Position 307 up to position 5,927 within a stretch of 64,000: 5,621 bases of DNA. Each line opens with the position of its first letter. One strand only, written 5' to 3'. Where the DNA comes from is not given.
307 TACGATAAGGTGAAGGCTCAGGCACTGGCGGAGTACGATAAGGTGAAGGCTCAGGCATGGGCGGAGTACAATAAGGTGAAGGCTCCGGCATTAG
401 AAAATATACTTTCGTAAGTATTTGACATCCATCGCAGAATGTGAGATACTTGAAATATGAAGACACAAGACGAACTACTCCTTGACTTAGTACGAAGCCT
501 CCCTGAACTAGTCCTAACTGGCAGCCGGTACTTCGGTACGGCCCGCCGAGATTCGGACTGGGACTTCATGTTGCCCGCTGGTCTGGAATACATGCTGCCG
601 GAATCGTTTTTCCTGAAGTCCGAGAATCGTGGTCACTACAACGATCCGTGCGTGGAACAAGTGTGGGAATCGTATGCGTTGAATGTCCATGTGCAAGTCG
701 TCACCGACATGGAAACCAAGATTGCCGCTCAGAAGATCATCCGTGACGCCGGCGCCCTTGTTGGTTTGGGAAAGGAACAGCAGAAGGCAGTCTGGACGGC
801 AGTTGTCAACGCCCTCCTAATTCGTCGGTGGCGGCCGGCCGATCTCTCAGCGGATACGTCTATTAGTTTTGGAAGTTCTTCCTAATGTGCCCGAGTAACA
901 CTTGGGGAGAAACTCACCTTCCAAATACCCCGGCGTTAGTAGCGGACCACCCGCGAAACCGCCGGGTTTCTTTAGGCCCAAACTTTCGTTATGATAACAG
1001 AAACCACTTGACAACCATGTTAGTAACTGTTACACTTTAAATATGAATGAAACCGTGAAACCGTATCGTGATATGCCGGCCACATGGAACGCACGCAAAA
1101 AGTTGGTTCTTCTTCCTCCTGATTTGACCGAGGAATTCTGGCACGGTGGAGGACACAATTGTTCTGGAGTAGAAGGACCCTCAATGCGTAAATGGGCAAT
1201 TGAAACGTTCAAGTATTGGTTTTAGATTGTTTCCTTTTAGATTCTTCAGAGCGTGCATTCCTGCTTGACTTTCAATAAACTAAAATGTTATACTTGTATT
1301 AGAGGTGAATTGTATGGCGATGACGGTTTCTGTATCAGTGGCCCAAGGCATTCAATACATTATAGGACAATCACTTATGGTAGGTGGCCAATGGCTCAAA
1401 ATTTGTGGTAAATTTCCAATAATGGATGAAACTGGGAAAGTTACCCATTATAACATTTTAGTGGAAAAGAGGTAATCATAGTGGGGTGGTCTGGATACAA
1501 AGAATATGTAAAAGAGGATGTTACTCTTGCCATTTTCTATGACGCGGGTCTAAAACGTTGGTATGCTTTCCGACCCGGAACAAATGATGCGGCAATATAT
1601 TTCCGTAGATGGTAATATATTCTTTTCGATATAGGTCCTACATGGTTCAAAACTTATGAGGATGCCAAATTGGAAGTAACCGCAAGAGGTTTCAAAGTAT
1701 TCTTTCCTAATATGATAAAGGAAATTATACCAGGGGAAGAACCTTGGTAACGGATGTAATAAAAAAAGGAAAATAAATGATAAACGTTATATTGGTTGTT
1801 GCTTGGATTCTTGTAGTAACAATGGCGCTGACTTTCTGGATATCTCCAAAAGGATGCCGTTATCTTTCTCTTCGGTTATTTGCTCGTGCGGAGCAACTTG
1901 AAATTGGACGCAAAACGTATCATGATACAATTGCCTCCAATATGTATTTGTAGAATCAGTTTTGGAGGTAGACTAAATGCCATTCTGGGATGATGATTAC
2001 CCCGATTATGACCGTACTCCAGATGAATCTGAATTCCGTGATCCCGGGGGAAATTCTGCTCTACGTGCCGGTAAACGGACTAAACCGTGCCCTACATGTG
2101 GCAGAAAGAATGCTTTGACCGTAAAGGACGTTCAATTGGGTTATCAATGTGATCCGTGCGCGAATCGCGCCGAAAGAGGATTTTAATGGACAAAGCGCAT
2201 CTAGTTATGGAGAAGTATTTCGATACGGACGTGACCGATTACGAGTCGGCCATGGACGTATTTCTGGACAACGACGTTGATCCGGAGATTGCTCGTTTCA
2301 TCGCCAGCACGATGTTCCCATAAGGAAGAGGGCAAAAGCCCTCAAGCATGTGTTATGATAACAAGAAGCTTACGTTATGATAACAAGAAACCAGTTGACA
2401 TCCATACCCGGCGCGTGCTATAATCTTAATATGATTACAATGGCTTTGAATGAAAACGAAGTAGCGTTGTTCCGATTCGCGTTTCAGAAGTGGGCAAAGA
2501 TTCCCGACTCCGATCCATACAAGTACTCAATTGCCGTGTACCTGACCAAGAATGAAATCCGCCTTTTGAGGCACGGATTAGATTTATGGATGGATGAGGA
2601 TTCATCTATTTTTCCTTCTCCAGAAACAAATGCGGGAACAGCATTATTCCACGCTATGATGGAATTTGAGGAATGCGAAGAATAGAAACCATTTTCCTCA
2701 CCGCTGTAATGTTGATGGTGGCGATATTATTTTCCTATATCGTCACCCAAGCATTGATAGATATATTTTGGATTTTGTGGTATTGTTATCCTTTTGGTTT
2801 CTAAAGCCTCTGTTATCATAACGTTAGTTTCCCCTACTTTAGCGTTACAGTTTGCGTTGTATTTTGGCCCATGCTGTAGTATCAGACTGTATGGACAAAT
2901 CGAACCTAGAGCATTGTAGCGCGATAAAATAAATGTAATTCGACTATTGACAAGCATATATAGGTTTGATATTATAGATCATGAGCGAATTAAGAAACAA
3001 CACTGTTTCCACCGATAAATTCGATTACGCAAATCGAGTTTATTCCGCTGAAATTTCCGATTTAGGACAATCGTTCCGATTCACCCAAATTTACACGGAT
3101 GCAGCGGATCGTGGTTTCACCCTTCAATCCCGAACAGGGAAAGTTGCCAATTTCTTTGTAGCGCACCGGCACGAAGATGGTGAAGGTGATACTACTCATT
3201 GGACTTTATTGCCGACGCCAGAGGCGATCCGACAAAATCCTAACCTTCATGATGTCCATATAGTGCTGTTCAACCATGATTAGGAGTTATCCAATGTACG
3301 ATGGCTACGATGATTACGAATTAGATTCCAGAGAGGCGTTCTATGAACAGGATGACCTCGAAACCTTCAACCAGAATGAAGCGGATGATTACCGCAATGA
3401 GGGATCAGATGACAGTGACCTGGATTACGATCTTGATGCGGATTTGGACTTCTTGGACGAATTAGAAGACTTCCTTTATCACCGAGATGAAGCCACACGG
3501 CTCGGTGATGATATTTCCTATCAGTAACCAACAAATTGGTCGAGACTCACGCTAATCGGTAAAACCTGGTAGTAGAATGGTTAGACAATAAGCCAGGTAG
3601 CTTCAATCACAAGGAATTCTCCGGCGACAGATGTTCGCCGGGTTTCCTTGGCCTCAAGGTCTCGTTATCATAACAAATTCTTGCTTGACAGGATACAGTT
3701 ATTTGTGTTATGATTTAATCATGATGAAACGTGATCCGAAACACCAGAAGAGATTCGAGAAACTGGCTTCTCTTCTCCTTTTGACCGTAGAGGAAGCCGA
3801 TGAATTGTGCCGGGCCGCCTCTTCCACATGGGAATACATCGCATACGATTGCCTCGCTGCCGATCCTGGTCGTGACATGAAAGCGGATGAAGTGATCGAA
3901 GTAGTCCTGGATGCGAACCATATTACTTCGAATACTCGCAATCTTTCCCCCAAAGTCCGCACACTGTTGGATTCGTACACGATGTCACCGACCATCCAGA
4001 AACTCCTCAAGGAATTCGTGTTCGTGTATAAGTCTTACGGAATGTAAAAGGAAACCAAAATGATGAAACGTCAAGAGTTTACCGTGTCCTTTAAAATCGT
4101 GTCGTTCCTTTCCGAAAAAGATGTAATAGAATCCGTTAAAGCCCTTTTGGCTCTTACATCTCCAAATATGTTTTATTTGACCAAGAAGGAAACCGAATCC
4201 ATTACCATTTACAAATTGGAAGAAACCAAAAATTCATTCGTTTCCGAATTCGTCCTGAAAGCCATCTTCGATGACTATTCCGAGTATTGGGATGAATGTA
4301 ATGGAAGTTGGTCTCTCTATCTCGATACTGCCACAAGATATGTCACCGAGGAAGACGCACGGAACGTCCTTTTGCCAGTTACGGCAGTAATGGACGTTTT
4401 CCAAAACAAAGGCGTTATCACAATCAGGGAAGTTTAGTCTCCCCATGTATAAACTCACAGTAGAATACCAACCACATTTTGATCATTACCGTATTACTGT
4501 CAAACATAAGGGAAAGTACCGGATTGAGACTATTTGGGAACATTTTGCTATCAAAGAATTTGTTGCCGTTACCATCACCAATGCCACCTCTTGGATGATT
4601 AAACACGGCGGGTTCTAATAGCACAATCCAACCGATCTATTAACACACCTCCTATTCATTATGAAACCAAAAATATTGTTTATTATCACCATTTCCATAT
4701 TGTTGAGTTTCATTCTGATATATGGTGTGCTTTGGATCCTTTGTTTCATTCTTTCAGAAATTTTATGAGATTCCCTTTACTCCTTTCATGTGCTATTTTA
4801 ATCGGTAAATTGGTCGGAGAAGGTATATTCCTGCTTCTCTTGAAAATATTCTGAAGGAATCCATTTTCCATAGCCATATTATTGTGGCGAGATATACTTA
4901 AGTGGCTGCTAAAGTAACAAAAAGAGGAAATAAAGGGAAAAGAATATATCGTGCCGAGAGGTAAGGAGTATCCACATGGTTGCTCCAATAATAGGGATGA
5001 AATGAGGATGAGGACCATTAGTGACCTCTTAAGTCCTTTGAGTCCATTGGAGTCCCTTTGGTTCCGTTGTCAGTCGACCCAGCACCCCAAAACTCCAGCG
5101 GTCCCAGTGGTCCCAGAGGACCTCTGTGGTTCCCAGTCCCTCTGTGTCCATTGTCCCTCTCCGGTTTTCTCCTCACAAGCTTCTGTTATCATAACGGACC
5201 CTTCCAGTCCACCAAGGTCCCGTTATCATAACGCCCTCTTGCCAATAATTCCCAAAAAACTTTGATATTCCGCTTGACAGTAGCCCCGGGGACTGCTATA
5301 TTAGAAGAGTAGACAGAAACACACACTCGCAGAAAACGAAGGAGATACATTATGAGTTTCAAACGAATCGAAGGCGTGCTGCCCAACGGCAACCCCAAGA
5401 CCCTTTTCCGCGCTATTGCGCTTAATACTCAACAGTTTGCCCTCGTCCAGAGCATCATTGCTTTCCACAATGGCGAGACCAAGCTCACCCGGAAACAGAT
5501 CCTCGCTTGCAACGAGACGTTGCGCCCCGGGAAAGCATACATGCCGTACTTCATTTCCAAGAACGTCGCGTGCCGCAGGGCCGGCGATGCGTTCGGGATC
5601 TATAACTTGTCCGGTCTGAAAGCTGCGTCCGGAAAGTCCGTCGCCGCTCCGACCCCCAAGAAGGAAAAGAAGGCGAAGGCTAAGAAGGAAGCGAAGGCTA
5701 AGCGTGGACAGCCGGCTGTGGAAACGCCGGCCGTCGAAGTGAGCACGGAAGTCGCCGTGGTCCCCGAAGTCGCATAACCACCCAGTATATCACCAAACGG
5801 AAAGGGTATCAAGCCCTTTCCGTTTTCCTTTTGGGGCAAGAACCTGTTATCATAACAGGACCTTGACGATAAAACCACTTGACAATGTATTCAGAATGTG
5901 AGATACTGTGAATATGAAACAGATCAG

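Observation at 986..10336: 15-bp palindrome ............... locked just upstream of consensus sigma70 promoters, about 15 copies in 10 kb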

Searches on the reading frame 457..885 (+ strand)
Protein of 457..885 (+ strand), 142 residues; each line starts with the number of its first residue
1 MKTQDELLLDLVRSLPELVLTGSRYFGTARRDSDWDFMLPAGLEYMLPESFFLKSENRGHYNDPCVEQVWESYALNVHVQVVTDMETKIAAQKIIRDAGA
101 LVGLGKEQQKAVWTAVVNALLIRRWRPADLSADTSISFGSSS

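Call 11: search_protein_families(library=pfam, proteins=[window:457-885:+], max_evalue=0.01)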
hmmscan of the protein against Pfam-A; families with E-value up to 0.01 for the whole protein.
window:457-885:+ (142 aa): 0 families

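Call 18: search_protein_families(library=phrogs, proteins=[window:457-885:+], max_evalue=0.01)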
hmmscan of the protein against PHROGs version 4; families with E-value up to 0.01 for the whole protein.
window:457-885:+ (142 aa): 0 families

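Call 63: find_encoding_contigs(protein=window:457-885:+, flank=10000, max_places=3)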
Protein window:457-885:+ (142 aa): 3 contigs read that carry it; 3 places shown.
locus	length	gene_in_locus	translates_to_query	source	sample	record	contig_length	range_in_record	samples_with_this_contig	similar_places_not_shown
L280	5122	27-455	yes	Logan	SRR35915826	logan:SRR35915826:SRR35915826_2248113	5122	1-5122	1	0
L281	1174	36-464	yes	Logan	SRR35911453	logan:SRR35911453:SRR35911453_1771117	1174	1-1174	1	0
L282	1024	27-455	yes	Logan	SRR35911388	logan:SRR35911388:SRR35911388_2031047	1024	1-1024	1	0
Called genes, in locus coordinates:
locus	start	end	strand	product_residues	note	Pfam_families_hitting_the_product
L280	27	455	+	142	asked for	-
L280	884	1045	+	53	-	-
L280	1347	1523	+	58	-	-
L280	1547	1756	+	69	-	-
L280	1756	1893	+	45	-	-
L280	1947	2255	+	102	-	-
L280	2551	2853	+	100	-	-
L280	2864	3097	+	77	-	-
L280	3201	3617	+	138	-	-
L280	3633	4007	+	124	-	-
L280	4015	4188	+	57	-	-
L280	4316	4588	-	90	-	-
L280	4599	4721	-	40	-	-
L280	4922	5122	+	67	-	?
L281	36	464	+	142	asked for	-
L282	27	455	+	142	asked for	-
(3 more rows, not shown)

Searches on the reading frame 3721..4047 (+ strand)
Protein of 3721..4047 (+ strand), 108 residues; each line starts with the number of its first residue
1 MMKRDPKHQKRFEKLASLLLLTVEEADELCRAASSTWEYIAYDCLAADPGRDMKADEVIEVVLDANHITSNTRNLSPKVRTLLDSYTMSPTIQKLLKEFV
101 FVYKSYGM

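Call 11: search_protein_families(library=pfam, proteins=[window:3721-4047:+], max_evalue=0.01)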
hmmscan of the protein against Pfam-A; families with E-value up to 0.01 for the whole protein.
window:3721-4047:+ (108 aa): 0 families

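Call 18: search_protein_families(library=phrogs, proteins=[window:3721-4047:+], max_evalue=0.01)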
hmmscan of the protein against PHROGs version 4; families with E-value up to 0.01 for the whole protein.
window:3721-4047:+ (108 aa): 0 families

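Call 88: search_protein_families(library=ncbifam, proteins=[window:3721-4044:+], max_evalue=0.05)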
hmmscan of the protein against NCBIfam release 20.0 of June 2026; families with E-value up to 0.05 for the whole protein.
window:3721-4044:+ (108 aa): 0 families

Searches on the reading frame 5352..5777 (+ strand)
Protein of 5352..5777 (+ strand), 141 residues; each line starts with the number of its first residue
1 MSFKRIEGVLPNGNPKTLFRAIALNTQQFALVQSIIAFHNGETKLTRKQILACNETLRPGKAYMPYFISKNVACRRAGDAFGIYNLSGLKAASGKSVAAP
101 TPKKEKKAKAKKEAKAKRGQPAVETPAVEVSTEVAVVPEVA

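Call 11: search_protein_families(library=pfam, proteins=[window:5352-5777:+], max_evalue=0.01)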
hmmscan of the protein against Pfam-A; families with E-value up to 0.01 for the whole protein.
window:5352-5777:+ (141 aa): 0 families

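Call 60: find_homologous_proteins(query=window:5352-5777:+)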
Query window:5352-5777:+ (141 aa): 14 proteins with E <= 0.001 among 84 candidates.
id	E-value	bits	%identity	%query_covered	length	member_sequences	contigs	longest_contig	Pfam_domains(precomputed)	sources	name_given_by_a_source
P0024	4.2e-64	232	74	97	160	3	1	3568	-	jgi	jgi:hypothetical protein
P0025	2.2e-61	223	88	71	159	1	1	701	-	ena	-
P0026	5.8e-60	219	77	94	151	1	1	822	-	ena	-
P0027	8.3e-59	215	79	96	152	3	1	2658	-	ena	-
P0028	2.5e-48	181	82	74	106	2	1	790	-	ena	-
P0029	5.7e-46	174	73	89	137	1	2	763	-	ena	-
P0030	9.4e-41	157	56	94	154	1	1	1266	-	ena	-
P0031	2.7e-34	136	57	89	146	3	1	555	-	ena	-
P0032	1.4e-32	130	56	86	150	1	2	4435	-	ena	-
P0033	3.6e-31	126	53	91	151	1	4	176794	-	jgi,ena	jgi:hypothetical protein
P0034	1.5e-30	124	62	60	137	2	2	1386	-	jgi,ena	jgi:hypothetical protein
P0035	8.8e-30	121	55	83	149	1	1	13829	-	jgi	jgi:hypothetical protein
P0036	2.0e-29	120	49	97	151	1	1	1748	-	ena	-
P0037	2.2e-27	114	51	86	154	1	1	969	-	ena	-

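Call 64: find_encoding_contigs(protein=P0035, flank=10000, max_places=2)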
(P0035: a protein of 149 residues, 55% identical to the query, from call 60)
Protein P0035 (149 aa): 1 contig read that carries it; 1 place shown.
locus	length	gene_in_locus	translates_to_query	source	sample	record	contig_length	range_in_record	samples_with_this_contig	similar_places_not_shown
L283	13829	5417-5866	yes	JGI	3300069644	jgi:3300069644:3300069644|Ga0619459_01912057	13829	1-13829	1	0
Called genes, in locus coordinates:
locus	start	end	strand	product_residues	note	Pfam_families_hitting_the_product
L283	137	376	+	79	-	-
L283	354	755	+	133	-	-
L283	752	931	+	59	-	-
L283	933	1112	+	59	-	-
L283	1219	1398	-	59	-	-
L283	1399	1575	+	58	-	-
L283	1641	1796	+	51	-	-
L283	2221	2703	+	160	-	-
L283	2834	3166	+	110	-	PF00542:Ribosomal_L12 (weak)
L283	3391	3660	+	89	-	-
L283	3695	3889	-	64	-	-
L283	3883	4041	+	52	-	-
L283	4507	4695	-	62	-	-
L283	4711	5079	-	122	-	-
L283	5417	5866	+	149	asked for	-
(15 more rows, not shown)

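Call 65: find_encoding_contigs(protein=P0033, flank=10000, max_places=4)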
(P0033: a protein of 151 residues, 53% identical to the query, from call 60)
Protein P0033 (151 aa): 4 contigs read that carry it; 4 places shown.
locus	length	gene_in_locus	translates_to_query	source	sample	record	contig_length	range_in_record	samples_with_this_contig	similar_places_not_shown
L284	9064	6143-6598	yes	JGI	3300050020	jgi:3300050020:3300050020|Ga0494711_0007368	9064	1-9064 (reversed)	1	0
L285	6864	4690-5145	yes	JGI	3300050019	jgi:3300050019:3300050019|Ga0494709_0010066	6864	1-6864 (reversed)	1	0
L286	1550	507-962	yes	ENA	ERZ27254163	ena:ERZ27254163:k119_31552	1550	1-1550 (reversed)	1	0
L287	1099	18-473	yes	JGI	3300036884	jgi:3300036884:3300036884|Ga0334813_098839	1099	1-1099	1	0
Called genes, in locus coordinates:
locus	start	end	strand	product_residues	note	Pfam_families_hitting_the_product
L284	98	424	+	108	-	-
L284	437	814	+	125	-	-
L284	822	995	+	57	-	-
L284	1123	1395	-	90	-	-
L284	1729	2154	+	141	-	-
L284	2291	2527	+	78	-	-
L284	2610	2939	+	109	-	PF00542:Ribosomal_L12 (weak)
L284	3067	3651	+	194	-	-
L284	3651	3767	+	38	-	-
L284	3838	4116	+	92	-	-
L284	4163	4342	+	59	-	-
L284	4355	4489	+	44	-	-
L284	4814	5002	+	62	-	-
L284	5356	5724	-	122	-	-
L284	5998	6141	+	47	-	-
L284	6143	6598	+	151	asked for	-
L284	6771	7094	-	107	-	-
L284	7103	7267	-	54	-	-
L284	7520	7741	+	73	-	-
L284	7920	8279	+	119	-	PF02945:Endonuclease_7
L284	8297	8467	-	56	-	-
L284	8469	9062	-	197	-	?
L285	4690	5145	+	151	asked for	-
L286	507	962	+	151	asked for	-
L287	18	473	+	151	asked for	-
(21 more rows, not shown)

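Call 67: predict_structure(alignment_id=A2)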
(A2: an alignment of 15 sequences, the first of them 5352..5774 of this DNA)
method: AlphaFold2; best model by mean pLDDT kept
length: 141 residues; sequences in the alignment: 15
mean_pLDDT: 61.6   pTM: 0.47
mean pLDDT of the five models: 61.6, 61.0, 60.5, 59.6, 57.4
residues with pLDDT >= 90: 0; 70-90: 54; 50-70: 38; < 50: 49
segments of 3 or more residues with pLDDT < 50: 1-3, 94-136
pLDDT, mean of each block of 10 residues (from residue 1): 53 59 68 84 85 82 74 67 74 46 40 43 42 46 43
secondary structure, 60 per line:
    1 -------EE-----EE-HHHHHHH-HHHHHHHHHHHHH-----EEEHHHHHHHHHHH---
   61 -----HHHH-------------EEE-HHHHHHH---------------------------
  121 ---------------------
elements in order: H18-24 H26-38 E44-46 H47-57 H66-69 E83-85 H87-93

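Call 69: search_solved_structures(query=A2, max_evalue=10)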
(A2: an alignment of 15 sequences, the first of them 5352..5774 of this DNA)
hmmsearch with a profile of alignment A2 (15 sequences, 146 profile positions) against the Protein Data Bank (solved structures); distinct sequences matched with E-value up to 10: 2.
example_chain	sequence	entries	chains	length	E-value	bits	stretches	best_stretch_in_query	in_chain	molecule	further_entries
3a3d_A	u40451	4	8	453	0.11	15.6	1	69-123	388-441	Penicillin-binding protein 4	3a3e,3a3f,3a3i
6zz6_D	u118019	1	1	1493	0.96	12.5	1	18-57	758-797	Sister chromatid cohesion protein 2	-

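Call 70: fold_search(model_id=the predicted structure, library=pdb)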
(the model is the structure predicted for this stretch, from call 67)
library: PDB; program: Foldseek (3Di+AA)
matches with E <= 10: 454; with E <= 0.001: 0
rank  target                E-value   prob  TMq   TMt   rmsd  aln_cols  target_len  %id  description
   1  4ds7_A                3.0e-01  0.28  0.24  0.23   8.4        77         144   16  Crystal structure of yeast calmodulin bound to the C-terminal fragment of spindle pole body protein Spc110 (released 2012-03-07)
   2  1y0v_H                5.9e-01  0.38  0.28  0.27   5.2        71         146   14  Crystal structure of anthrax edema factor (EF) in complex with calmodulin and pyrophosphate (released 2005-05-03)
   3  1n0y_B                7.1e-01  0.28  0.29  0.44   7.1        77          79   12  Crystal Structure of Pb-bound Calmodulin (released 2003-09-30)
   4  6k67_D                7.6e-01  0.18  0.24  0.35   8.2        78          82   12  Application of anti-helix antibodies in protein structure determination (9011-3LRH) (released 2019-08-14)
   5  2llo_MODEL_1_A        8.0e-01  0.14  0.22  0.32   6.5        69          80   16  Solution NMR-derived structure of calmodulin N-lobe bound with ER alpha peptide (released 2012-02-01)
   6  4ds7_B                8.5e-01  0.20  0.25  0.25   7.4        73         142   16  Crystal structure of yeast calmodulin bound to the C-terminal fragment of spindle pole body protein Spc110 (released 2012-03-07)
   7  2lv7_MODEL_1_A        9.1e-01  0.16  0.23  0.30   6.1        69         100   12  Solution structure of Ca2+-bound CaBP7 N-terminal doman (released 2012-09-26)
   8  7tci_B                1.0e+00  0.16  0.24  0.25   6.8        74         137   14  Structure of Xenopus KCNQ1-CaM in complex with ML277 (released 2022-07-06)
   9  1osa                  1.0e+00  0.16  0.23  0.23   6.3        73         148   16  CRYSTAL STRUCTURE OF RECOMBINANT PARAMECIUM TETRAURELIA CALMODULIN AT 1.68 ANGSTROMS RESOLUTION (released 1993-10-31)
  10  2het_A                1.0e+00  0.16  0.26  0.21   6.5        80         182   15  Non-myristoylated bovine recoverin (truncated at C-terminus) with calcium bound to EF-hand 3 (released 2006-10-17)
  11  5sy1_C                1.0e+00  0.15  0.24  0.24   7.4        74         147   12  Structure of the STRA6 receptor for retinol uptake in complex with calmodulin (released 2016-08-24)
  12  4ds7_C                1.1e+00  0.14  0.25  0.25   7.8        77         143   19  Crystal structure of yeast calmodulin bound to the C-terminal fragment of spindle pole body protein Spc110 (released 2012-03-07)
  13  8uxl_I                1.1e+00  0.14  0.23  0.23   6.5        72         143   14  Structure of PKA phosphorylated human RyR2-R420W in the primed state in the presence of calcium and calmodulin (released 2023-11-22)
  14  1xfu_O                1.2e+00  0.25  0.29  0.28   5.2        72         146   15  Crystal structure of anthrax edema factor (EF) truncation mutant, EF-delta 64 in complex with calmodulin (released 2005-05-03)
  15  2m7n_MODEL_1_A        1.2e+00  0.21  0.25  0.42   5.5        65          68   12  C-terminal structure of (Y81F)-EhCaBP1 (released 2013-06-19)
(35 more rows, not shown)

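Call 88: search_protein_families(library=ncbifam, proteins=[window:5352-5774:+], max_evalue=0.05)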
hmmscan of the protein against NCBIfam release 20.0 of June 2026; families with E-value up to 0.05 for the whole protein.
window:5352-5774:+ (141 aa): 0 families
